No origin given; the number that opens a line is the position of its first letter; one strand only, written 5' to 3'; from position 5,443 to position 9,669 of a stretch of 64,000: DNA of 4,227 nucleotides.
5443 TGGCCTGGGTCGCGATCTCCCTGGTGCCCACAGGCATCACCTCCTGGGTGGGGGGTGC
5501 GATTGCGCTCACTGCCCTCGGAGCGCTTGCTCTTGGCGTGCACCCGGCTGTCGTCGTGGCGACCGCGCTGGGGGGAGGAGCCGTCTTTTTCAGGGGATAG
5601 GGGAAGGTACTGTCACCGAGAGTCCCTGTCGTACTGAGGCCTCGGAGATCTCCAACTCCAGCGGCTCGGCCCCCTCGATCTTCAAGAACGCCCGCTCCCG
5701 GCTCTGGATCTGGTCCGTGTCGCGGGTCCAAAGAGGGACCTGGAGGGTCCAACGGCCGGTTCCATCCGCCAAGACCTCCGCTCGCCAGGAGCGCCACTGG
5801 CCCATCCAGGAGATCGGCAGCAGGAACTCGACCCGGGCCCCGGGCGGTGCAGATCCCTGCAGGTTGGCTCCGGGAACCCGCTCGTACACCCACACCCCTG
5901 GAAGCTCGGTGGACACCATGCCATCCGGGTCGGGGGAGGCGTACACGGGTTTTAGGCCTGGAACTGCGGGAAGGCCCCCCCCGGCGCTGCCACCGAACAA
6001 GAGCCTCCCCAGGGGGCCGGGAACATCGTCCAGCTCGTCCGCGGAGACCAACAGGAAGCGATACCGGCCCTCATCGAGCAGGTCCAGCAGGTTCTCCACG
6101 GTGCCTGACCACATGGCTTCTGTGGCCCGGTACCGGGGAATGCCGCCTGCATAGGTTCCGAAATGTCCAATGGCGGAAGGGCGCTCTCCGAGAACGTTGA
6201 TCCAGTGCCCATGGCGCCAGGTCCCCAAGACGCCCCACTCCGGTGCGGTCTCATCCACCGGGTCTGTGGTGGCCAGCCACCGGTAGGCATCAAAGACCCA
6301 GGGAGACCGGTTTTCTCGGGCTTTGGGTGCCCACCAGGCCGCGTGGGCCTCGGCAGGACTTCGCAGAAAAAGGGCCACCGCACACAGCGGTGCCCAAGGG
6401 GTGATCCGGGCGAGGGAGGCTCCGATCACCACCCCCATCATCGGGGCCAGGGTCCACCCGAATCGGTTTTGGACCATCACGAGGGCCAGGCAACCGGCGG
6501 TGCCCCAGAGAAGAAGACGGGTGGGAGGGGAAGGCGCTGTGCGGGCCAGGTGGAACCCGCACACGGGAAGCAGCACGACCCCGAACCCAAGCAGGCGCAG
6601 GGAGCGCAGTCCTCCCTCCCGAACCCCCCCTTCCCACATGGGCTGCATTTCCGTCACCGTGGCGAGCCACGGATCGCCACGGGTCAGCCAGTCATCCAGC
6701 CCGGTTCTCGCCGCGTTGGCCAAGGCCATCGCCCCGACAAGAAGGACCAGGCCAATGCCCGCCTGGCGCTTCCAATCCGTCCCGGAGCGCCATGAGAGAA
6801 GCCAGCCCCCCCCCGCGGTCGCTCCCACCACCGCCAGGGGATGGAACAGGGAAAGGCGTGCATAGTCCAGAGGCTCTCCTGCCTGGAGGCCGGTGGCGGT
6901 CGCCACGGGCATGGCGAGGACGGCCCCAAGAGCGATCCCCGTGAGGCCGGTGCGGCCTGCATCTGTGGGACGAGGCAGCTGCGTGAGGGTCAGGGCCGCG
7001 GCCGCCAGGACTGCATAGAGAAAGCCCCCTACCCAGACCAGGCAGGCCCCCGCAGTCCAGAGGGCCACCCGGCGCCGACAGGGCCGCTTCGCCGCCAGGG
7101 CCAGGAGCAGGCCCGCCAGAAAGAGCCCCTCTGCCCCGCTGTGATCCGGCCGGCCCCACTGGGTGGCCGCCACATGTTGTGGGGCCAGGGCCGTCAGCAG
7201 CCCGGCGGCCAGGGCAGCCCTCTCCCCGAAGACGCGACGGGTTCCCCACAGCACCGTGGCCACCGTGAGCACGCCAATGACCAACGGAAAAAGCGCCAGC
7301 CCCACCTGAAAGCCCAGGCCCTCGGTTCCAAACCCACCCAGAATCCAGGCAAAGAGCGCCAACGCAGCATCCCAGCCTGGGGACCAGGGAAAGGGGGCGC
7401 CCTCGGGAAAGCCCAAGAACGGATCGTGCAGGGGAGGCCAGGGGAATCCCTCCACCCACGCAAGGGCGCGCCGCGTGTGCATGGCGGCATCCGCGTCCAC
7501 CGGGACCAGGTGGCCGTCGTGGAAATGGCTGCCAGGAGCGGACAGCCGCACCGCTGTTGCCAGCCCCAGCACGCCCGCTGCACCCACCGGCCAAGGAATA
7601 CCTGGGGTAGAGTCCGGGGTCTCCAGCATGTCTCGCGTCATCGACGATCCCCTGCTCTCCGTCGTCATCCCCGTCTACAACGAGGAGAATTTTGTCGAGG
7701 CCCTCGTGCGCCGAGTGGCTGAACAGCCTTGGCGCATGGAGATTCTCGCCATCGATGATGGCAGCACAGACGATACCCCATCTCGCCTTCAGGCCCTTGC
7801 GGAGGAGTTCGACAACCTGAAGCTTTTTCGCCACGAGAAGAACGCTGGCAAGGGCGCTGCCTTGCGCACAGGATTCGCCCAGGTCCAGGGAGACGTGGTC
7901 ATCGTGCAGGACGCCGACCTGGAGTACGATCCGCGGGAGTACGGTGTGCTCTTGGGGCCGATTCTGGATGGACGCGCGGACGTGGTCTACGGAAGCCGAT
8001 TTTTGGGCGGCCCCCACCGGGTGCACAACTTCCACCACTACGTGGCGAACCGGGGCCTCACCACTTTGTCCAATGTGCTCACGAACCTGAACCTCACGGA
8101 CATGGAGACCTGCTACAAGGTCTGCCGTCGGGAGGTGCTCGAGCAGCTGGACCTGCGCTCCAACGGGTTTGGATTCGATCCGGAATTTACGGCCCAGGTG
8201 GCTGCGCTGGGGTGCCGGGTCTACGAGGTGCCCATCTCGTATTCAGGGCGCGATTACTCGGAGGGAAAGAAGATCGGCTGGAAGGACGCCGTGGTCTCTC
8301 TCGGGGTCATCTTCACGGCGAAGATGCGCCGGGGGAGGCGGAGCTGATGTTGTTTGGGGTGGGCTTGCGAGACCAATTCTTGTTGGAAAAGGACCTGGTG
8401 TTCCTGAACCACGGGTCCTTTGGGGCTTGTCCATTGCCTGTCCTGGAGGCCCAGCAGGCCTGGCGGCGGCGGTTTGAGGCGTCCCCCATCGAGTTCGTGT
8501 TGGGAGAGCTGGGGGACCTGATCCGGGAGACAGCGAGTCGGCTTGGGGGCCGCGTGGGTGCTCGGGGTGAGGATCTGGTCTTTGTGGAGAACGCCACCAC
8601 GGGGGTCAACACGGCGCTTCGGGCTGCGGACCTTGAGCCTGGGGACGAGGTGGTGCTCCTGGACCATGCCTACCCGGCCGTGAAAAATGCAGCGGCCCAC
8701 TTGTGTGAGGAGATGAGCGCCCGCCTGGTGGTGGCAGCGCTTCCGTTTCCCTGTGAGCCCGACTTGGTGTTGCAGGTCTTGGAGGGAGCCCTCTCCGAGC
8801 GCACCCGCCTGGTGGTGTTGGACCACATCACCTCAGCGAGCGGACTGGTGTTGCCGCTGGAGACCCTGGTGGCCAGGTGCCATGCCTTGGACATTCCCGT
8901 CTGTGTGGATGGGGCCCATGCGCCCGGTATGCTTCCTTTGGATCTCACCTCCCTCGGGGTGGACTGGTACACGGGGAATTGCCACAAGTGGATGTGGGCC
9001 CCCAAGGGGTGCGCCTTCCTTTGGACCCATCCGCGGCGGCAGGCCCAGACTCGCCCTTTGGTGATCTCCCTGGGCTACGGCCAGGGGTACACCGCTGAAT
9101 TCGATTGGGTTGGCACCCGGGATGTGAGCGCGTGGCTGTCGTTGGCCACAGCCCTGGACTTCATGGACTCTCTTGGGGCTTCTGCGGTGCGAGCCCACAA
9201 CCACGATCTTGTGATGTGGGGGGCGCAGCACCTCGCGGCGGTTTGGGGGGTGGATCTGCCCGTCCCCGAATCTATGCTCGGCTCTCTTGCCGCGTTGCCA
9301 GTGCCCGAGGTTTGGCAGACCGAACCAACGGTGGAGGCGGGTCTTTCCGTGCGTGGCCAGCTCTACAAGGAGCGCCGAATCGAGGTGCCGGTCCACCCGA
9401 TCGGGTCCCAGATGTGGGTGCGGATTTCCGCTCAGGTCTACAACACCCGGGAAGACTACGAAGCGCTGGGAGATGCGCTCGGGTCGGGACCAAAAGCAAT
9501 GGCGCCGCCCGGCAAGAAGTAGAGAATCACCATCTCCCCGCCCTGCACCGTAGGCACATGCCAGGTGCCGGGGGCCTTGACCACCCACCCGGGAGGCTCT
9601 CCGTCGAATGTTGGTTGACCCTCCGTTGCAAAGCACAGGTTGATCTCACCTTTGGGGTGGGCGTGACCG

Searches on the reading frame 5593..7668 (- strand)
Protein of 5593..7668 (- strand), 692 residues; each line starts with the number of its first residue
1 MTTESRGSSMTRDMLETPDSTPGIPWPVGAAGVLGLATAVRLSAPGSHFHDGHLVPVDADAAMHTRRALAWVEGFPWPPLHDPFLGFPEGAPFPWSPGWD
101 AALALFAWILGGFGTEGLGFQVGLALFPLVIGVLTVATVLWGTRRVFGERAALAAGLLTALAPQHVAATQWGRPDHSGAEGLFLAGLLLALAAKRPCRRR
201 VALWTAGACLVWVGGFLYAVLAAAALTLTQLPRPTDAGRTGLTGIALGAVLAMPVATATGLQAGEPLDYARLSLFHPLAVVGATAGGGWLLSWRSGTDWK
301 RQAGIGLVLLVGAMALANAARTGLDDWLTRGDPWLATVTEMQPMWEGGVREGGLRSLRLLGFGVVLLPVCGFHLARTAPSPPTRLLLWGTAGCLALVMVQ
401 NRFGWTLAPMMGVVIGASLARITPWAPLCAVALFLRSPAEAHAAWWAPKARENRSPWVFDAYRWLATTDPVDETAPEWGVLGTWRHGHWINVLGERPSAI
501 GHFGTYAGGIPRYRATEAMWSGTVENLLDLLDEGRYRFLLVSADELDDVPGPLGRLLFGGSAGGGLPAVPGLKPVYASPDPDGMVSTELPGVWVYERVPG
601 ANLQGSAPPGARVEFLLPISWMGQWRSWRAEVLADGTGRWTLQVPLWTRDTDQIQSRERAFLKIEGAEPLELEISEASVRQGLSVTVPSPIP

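Call 59: search_protein_families(library=ncbifam, proteins=[window:5593-7668:-], max_evalue=0.01)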
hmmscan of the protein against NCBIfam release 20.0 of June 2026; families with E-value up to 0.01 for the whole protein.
window:5593-7668:- (692 aa): 1 family
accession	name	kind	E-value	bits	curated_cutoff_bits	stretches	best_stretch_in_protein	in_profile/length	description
TIGR04154.1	archaeo_STT3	subfamily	5e-37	127.7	450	2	33-420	7-434/831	oligosaccharyl transferase, archaeosortase A system-associated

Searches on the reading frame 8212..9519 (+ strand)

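Call 71: search_protein_families(library=pfam, proteins=[window:8212-9519:+], max_evalue=0.0001)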
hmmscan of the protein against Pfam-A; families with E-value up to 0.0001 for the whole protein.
window:8212-9519:+ (436 aa): 3 families
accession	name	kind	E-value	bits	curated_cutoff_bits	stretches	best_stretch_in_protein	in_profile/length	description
PF00266.25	Aminotran_5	-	1.7e-33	116.6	21.5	1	102-419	43-371/371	Aminotransferase class-V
PF01041.23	DegT_DnrJ_EryC1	-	1.8e-07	31.2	19.8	1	123-239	43-151/360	DegT/DnrJ/EryC1/StrS aminotransferase family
PF00155.27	Aminotran_1_2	-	8.4e-05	22.3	19.7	0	117-241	63-193/361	Aminotransferase class I and II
